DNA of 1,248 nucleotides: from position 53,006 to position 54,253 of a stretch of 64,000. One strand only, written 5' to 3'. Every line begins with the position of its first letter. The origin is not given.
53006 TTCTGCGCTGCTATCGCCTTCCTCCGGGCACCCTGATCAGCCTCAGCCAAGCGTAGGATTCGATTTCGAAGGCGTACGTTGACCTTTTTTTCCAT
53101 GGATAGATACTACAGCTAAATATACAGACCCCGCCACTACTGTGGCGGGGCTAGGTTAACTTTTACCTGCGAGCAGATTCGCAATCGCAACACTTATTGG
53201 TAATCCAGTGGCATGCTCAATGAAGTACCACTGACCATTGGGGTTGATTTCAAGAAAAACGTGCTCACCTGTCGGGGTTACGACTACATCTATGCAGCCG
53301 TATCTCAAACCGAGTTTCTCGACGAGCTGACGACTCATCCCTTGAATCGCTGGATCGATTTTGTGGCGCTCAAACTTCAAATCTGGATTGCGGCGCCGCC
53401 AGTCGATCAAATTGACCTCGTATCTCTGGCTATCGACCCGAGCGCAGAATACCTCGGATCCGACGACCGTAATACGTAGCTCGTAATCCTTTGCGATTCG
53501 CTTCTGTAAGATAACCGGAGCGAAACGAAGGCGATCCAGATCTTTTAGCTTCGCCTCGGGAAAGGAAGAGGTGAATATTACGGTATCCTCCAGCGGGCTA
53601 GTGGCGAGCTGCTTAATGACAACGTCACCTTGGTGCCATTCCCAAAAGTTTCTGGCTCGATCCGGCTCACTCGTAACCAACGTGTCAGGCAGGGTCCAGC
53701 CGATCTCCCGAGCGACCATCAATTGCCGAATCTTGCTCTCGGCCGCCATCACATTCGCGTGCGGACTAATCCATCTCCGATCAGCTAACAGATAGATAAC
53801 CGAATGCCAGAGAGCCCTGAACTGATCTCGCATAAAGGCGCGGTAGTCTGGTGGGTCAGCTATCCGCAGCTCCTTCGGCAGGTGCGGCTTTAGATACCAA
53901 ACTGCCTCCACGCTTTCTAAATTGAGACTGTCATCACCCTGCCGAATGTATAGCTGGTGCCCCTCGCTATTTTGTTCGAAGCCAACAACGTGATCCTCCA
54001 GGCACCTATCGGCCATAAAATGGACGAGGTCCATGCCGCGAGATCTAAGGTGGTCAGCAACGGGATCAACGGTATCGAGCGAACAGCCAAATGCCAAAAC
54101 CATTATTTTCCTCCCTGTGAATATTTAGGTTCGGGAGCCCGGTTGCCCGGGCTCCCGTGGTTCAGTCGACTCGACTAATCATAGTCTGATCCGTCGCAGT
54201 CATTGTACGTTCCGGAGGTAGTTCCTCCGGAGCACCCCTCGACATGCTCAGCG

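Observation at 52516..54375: Candidate graspetide (microviridin-like) RiPP cluster: precursor, hairpin, ATP-grasp ligase, unknown, PLP enzyme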

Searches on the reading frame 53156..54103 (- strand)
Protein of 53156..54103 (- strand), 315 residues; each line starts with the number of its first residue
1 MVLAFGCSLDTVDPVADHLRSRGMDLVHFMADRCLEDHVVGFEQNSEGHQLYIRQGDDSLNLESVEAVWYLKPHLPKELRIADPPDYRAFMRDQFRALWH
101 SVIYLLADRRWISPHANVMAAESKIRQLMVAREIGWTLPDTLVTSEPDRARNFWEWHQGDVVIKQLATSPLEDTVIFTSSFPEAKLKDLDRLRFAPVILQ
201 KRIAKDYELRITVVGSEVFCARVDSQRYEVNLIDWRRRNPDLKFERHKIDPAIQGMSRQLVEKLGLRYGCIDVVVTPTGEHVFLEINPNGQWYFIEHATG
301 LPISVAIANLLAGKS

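Call 3: search_protein_families(library=pfam, proteins=[window:53156-54103:-], max_evalue=0.1)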
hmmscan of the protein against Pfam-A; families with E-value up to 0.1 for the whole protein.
window:53156-54103:- (315 aa): 2 families
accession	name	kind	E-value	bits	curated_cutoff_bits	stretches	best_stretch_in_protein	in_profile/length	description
PF21068.3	ATPgraspMvdD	-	2.4e-08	34.5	27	1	9-117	11-119/121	MvdD pre-ATP grasp domain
PF08443.16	RimK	-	0.0013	18.8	21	1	124-309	4-186/188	RimK-like ATP-grasp domain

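Call 4: search_protein_families(library=ncbifam, proteins=[window:53156-54103:-], max_evalue=0.1)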
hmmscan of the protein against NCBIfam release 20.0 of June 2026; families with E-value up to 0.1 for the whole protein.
window:53156-54103:- (315 aa): 9 families
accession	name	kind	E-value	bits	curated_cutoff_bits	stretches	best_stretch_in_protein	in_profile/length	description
TIGR04185.1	ATPgraspMvdC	equivalog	3.6e-64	216.9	425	1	11-311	12-316/318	MvdC family ATP-grasp ribosomal peptide maturase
TIGR04187.1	GRASP_SAV_5884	subfamily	6e-61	206.3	350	1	11-311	12-311/312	ATP-grasp ribosomal peptide maturase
TIGR04184.1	ATPgraspMvdD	equivalog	4.9e-59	200.1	475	1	4-311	5-319/321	MvdD family ATP-grasp ribosomal peptide maturase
TIGR04192.1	GRASP_w_spasm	equivalog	9.6e-20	71.1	230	1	52-308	50-315/318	grasp-with-spasm system ATP-grasp peptide maturase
TIGR00768.1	rimK_fam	subfamily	6.7e-09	35.5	143.4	1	114-308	78-273/276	RimK family alpha-L-glutamate ligase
TIGR04356.1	grasp_GAK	hypoth_equivalog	6.5e-06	25.4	300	1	128-305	104-277/287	GAK system ATP-grasp enzyme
NF040720.1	MptN_Meth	equivalog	1.5e-05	24.3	350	1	112-309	90-288/291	tetrahydromethanopterin:alpha-L-glutamate ligase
TIGR02144.1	LysX_arch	equivalog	0.00017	20.8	275.6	1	206-310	175-274/281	lysine biosynthesis protein LysX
NF005315.0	PRK06849.1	equivalog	0.043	12.8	406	0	121-204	114-195/389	hypothetical protein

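Call 7: find_homologous_proteins(query=window:53156-54103:-, max_evalue=1e-10)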
Query window:53156-54103:- (315 aa): 259 proteins with E <= 1e-10 among 1265 candidates; the best 120 are listed.
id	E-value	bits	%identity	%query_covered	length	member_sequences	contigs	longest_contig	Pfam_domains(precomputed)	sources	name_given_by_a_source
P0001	8.5e-214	726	100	100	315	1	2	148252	PF21068.4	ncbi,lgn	-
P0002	1.3e-169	581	79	99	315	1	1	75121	PF21068.4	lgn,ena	-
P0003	2.6e-95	337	50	100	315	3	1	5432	PF08443.17,PF21068.4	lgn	-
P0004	6.1e-88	313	49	99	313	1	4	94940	PF21068.4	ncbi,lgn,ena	ncbi:MAG: MvdC/MvdD family ATP grasp protein [Patescibacteria group bacterium]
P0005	1.0e-87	312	45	97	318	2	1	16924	PF08443.17,PF21068.4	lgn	-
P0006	1.3e-85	305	48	94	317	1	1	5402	PF08443.17,PF21068.4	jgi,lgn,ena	-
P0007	1.8e-82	295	44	99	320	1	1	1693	PF08443.17,PF21068.4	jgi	-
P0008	4.3e-78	281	43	99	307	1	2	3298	PF08443.17,PF21068.4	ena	-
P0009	6.9e-78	280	45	99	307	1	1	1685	PF08443.17,PF21068.4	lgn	-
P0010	2.0e-77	278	44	99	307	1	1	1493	PF08443.17,PF21068.4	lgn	-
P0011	2.8e-77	278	42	99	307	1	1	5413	PF08443.17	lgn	-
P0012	7.8e-75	270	43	99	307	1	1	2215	PF08443.17,PF21068.4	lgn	-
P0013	1.0e-74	270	45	94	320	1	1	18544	-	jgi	jgi:glutathione synthase/RimK-type ligase-like ATP-grasp enzyme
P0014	1.4e-74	269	42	99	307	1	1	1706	-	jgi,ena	-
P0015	6.4e-74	267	44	92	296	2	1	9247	-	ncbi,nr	ncbi:MAG: hypothetical protein HYW78_00570 [Parcubacteria group bacterium]|nr:hypothetical protein [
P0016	4.9e-73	264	42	99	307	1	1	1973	PF08443.17,PF21068.4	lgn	-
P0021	1.4e-70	256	41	99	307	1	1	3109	PF08443.17,PF21068.4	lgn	-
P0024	3.6e-70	255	42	99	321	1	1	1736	PF21068.4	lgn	-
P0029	1.4e-68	249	41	100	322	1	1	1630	PF08443.17,PF21068.4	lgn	-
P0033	4.2e-67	245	38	99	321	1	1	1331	PF21068.4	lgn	-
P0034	1.7e-66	243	40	99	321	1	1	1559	PF21068.4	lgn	-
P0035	2.0e-66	242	37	99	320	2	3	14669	PF08443.17,PF21068.4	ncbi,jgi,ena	-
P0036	2.4e-66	242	37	99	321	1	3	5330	PF08443.17,PF21068.4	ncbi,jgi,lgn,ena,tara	jgi:glutathione synthase/RimK-type ligase-like ATP-grasp enzyme|tara:strand:+ start:2555 stop:3520 l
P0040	6.9e-66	241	38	99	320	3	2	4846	PF08443.17,PF21068.4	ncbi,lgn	ncbi:MAG: hypothetical protein ABIH51_00265 [Patescibacteria group bacterium]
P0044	1.0e-64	237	37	99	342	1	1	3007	PF21068.4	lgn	-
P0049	5.3e-64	234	37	99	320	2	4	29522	PF21068.4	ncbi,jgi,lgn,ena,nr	ncbi:hypothetical protein KKD57_06125 [Patescibacteria group bacterium]|nr:hypothetical protein [Pat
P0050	5.8e-64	234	36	99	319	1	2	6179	PF21068.4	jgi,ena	-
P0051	1.9e-63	233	39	96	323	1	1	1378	PF08443.17,PF21068.4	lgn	-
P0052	2.0e-63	232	36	99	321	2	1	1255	PF21068.4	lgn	-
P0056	3.0e-63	232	37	99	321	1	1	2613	PF08443.17,PF21068.4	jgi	-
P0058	4.4e-63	231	38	99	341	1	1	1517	PF08443.17,PF21068.4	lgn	-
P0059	4.4e-63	231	39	99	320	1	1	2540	PF21068.4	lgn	-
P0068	7.7e-62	227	37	99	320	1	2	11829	PF21068.4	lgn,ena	-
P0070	1.3e-61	227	34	99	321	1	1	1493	PF08443.17,PF21068.4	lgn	-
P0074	5.1e-61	225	37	99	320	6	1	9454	PF21068.4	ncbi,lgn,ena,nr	ncbi:hypothetical protein KKE74_02005 [Patescibacteria group bacterium]|nr:hypothetical protein [Pat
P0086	3.8e-56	209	36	95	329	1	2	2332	PF08443.17,PF21068.4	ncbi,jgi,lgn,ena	-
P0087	1.1e-52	197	39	95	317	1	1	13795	PF21068.4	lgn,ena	-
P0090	3.6e-50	189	38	95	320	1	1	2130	PF21068.4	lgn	-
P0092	3.0e-49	186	36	100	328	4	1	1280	PF21068.4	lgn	-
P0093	1.3e-48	184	37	95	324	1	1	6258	PF21068.4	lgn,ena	-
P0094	2.1e-48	183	39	96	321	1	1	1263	PF21068.4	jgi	jgi:hypothetical protein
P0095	2.8e-48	183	38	100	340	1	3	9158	PF21068.4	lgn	-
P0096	4.0e-48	182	36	95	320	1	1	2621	PF08443.17,PF21068.4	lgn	-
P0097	6.0e-48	182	37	96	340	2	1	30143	PF21068.4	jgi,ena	jgi:hypothetical protein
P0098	7.8e-48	181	38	96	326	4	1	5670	PF21068.4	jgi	jgi:hypothetical protein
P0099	8.2e-48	181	38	96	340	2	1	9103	PF21068.4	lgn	-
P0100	9.3e-48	181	36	94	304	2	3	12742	PF08443.17,PF21068.4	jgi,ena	-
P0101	2.0e-47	180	36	96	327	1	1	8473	PF21068.4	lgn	-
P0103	2.8e-47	179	34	96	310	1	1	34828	PF02955.22,PF08443.17,PF21068.4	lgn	-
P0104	3.9e-47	179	37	95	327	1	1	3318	PF21068.4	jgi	jgi:hypothetical protein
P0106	2.0e-46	177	33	97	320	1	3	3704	PF08443.17,PF21068.4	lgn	-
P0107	3.2e-46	176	38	97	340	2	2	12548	PF21068.4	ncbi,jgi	jgi:hypothetical protein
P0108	4.1e-46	176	40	80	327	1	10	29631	PF21068.4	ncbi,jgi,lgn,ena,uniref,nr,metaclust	ncbi:MAG: hypothetical protein UX26_C0006G0002 [Parcubacteria group bacterium GW2011_GWC1_45_9]|unir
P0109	6.7e-46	175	34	97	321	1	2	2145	PF08443.17,PF21068.4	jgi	jgi:glutathione synthase/RimK-type ligase-like ATP-grasp enzyme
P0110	8.3e-46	175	36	100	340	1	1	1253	PF21068.4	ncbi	-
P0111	9.6e-46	174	35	99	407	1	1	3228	PF08443.17,PF21068.4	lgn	-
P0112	1.1e-45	174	36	86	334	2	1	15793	PF21068.4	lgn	-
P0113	1.3e-45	174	34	96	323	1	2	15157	PF08443.17,PF21068.4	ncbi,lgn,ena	-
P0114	1.3e-45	174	35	96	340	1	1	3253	PF21068.4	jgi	jgi:predicted ATP-grasp superfamily ATP-dependent carboligase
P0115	1.5e-45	174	37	87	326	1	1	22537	PF21068.4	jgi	jgi:hypothetical protein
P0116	6.2e-45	172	40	80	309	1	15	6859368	PF08443.17,PF21068.4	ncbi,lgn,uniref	ncbi:glutathione synthase/RimK-type ligase-like ATP-grasp enzyme [Mucilaginibacter sp. OAE612]|unire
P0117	7.4e-45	171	36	96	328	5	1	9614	PF21068.4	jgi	-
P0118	1.3e-44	171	36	95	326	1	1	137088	PF21068.4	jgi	jgi:hypothetical protein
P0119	3.0e-44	169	36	96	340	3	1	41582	PF21068.4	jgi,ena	jgi:glutathione synthase/RimK-type ligase-like ATP-grasp enzyme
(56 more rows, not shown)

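Call 8: find_encoding_contigs(protein=P0002, flank=5000, max_places=3)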
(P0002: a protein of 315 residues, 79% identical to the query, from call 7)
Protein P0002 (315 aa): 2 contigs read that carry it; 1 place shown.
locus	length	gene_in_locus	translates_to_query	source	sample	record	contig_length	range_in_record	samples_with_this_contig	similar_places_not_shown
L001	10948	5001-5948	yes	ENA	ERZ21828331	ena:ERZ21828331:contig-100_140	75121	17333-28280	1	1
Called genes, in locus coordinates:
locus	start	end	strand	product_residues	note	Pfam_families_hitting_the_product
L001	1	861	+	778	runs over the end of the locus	PF00089:Trypsin (weak), PF13365:Trypsin_2, PF18884:TSP3_bac (weak)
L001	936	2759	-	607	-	PF13304:AAA_21 (faint), PF00005:ABC_tran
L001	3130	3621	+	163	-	PF02661:Fic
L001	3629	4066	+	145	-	PF00293:NUDIX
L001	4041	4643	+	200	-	PF13489:Methyltransf_23, PF03848:TehB (faint), PF08241:Methyltransf_11 (weak), PF13649:Methyltransf_25 (weak)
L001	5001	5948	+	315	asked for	PF21068:ATPgraspMvdD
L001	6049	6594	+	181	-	PF20329:DUF6624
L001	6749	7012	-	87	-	-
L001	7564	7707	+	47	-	-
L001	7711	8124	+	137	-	PF02675:AdoMet_dc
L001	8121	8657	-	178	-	-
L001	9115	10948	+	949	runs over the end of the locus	PF16927:HisKA_7TM, PF01590:GAF (weak), PF13185:GAF_2, PF13492:GAF_3 (weak), PF00512:HisKA, PF02518:HATPase_c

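Call 9: find_encoding_contigs(protein=P0001, flank=5000, max_places=3)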
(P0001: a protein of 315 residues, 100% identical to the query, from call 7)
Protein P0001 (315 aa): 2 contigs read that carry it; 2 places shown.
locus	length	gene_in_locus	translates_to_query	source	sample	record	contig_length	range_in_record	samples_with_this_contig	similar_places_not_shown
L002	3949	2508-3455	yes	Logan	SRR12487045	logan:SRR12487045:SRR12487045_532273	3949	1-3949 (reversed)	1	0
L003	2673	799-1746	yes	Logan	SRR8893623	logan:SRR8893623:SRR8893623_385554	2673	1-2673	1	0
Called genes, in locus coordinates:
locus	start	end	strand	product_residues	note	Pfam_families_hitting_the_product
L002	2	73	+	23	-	?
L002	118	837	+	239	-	-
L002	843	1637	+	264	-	-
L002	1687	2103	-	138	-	PF12680:SnoaL_2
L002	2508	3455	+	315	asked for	PF21068:ATPgraspMvdD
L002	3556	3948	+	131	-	?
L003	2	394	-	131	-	?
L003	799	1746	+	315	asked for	PF21068:ATPgraspMvdD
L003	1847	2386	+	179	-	PF20329:DUF6624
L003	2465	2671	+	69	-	?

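Call 14: find_related_loci(query=A1, collection=genome_contigs, flank=4000)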
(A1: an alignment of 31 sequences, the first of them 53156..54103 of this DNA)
Query A1 (315 aa) in genome_contigs; peptide patterns used: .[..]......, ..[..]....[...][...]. (x = any residue, [..] = any of these).
599 stretches matched a pattern (row limit reached: there are more); 576 encode a relative of the query (tblastn E <= 1e-3); the best 80 are kept; 80 distinct loci.
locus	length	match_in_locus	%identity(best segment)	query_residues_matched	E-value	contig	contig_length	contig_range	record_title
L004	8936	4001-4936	49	1-312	2e-94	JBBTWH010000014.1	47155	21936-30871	MAG: Patescibacteria group bacterium isolate H41-bin254_1 H41_bin254_1_000000000014, whole genome shotgun sequence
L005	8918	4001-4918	42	1-311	5e-81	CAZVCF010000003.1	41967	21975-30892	MAG TPA_asm: uncultured Gammaproteobacteria bacterium isolate binchicken_co38_723 genome assembly, contig: NODE_1956_len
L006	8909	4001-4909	40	1-311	2e-78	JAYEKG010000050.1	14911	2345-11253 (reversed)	MAG: Patescibacteria group bacterium isolate MAG143 MAG143_50, whole genome shotgun sequence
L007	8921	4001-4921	41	1-312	5e-76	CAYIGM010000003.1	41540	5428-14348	MAG TPA_asm: uncultured Candidatus Saccharibacteria bacterium isolate ERP119705_co22_125 genome assembly, contig: NODE_7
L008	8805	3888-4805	42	1-311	1e-74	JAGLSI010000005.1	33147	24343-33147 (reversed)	MAG: Candidatus Paceibacterota bacterium isolate RS_9_47 ROV157_9.bin.47.fa_5, whole genome shotgun sequence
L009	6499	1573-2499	43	1-314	3e-74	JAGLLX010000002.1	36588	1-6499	MAG: Candidatus Paceibacterota bacterium isolate RS_5_36 ROV157_5.bin.36.fa_2, whole genome shotgun sequence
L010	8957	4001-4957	41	1-311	5e-74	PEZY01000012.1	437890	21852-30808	MAG: Candidatus Buchananbacteria bacterium CG10_big_fil_rev_8_21_14_0_10_33_19 CG10_8_21_14_0.10_scaffold_3_c, whole gen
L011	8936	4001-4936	40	1-304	2e-73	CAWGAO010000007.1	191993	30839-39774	MAG: Candidatus Tagabacteria bacterium isolate MFD04408.bin.2.160 genome assembly, contig: contig_70654, whole genome sh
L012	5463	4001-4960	37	1-312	2e-72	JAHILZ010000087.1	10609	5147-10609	MAG: Patescibacteria group bacterium isolate KR13_N2.mb.46 KR13_N2.mb.46_k141_377224, whole genome shotgun sequence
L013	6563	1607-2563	38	1-311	3e-72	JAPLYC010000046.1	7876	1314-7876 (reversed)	MAG: Candidatus Parcubacteria bacterium isolate LacPavin_0920_SED3_MAG_40_21 LacPavin_0920_SED3_scaffold_1529568, whole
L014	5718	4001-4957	38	1-311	2e-70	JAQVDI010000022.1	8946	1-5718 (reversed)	MAG: Patescibacteria group bacterium isolate STE_108 NODE_20790_length_8946_cov_6.000567_Sandtown_E, whole genome shotgu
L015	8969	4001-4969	38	1-315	1e-69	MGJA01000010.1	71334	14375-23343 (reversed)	MAG: Candidatus Yanofskybacteria bacterium RIFCSPHIGHO2_01_FULL_41_21 rifcsphigho2_01_scaffold_3494, whole genome shotgu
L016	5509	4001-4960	37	1-312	8e-68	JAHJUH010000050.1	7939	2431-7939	MAG: Patescibacteria group bacterium isolate OS_PC_MetaG.mb.97 OS_PC_MetaG.mb.97_k141_165887, whole genome shotgun seque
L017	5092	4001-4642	48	105-315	1e-66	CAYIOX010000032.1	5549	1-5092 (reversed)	MAG TPA_asm: uncultured Candidatus Saccharibacteria bacterium isolate ERP119705_co3_374 genome assembly, contig: NODE_19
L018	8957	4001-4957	37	1-311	9e-67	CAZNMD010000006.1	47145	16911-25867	MAG TPA_asm: uncultured Candidatus Saccharibacteria bacterium isolate SRP287051_co1_29 genome assembly, contig: NODE_138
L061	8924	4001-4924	32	12-312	5e-46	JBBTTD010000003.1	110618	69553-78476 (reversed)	MAG: Patescibacteria group bacterium isolate H41-bin002_1 H41_bin002_1_000000000003, whole genome shotgun sequence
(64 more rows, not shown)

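Call 44: find_related_loci(query=A1, collection=metagenome_contigs, flank=5000)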
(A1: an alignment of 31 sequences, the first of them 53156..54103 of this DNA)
Query A1 (315 aa) in metagenome_contigs; peptide patterns used: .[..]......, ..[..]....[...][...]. (x = any residue, [..] = any of these).
600 stretches matched a pattern (row limit reached: there are more); 577 encode a relative of the query (tblastn E <= 1e-3); the best 80 are kept; 80 distinct loci.
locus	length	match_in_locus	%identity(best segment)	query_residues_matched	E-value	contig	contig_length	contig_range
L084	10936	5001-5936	49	1-312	1e-94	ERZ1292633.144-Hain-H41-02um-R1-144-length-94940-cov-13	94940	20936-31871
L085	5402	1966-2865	48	15-311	3e-91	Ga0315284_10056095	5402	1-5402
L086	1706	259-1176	43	1-311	7e-86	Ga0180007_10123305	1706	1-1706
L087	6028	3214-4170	39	1-311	1e-75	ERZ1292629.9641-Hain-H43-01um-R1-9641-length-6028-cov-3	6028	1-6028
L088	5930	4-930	39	1-314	3e-75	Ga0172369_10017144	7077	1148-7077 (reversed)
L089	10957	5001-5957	41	1-311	3e-74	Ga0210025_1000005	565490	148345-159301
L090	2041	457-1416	40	1-312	2e-76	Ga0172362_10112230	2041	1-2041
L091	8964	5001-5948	38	1-308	2e-72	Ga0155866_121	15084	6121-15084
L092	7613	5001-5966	40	1-314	2e-72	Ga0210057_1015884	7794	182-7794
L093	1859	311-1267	41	1-311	4e-75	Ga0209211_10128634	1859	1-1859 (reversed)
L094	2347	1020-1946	39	1-314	2e-73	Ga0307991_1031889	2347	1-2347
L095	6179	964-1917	36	1-311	2e-71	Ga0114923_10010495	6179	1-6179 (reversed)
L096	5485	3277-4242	37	1-314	6e-71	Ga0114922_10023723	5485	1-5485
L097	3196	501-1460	39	1-312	2e-71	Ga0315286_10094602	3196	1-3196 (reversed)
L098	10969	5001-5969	38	1-315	7e-70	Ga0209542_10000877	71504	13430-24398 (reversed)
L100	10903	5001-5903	38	19-315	7e-69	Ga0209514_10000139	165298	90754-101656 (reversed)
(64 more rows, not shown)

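Call 57: search_solved_structures(query=window:53156-54103:-, max_evalue=0.001, show_alignments=2)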
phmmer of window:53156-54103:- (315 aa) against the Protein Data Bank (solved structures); distinct sequences matched with E-value up to 0.001: 6.
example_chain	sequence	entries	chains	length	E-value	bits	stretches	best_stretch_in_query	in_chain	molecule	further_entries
7m4s_A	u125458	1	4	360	6.2e-48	166.7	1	11-311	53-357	AMdnB protein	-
5ig8_A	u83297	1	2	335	9.7e-44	152.9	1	8-311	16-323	ATP grasp ligase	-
5ig9_A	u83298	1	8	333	2.5e-39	138.4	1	10-313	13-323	ATP grasp ligase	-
7mgv_A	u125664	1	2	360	2.8e-33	118.5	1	11-314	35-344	CdnC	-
9bou_A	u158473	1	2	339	4.9e-23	84.9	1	11-312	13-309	MvdD-like pre-ATP grasp domain-containing protein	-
7drm_A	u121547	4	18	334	4.7e-08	35.7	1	114-300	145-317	ATP-grasp domain-containing protein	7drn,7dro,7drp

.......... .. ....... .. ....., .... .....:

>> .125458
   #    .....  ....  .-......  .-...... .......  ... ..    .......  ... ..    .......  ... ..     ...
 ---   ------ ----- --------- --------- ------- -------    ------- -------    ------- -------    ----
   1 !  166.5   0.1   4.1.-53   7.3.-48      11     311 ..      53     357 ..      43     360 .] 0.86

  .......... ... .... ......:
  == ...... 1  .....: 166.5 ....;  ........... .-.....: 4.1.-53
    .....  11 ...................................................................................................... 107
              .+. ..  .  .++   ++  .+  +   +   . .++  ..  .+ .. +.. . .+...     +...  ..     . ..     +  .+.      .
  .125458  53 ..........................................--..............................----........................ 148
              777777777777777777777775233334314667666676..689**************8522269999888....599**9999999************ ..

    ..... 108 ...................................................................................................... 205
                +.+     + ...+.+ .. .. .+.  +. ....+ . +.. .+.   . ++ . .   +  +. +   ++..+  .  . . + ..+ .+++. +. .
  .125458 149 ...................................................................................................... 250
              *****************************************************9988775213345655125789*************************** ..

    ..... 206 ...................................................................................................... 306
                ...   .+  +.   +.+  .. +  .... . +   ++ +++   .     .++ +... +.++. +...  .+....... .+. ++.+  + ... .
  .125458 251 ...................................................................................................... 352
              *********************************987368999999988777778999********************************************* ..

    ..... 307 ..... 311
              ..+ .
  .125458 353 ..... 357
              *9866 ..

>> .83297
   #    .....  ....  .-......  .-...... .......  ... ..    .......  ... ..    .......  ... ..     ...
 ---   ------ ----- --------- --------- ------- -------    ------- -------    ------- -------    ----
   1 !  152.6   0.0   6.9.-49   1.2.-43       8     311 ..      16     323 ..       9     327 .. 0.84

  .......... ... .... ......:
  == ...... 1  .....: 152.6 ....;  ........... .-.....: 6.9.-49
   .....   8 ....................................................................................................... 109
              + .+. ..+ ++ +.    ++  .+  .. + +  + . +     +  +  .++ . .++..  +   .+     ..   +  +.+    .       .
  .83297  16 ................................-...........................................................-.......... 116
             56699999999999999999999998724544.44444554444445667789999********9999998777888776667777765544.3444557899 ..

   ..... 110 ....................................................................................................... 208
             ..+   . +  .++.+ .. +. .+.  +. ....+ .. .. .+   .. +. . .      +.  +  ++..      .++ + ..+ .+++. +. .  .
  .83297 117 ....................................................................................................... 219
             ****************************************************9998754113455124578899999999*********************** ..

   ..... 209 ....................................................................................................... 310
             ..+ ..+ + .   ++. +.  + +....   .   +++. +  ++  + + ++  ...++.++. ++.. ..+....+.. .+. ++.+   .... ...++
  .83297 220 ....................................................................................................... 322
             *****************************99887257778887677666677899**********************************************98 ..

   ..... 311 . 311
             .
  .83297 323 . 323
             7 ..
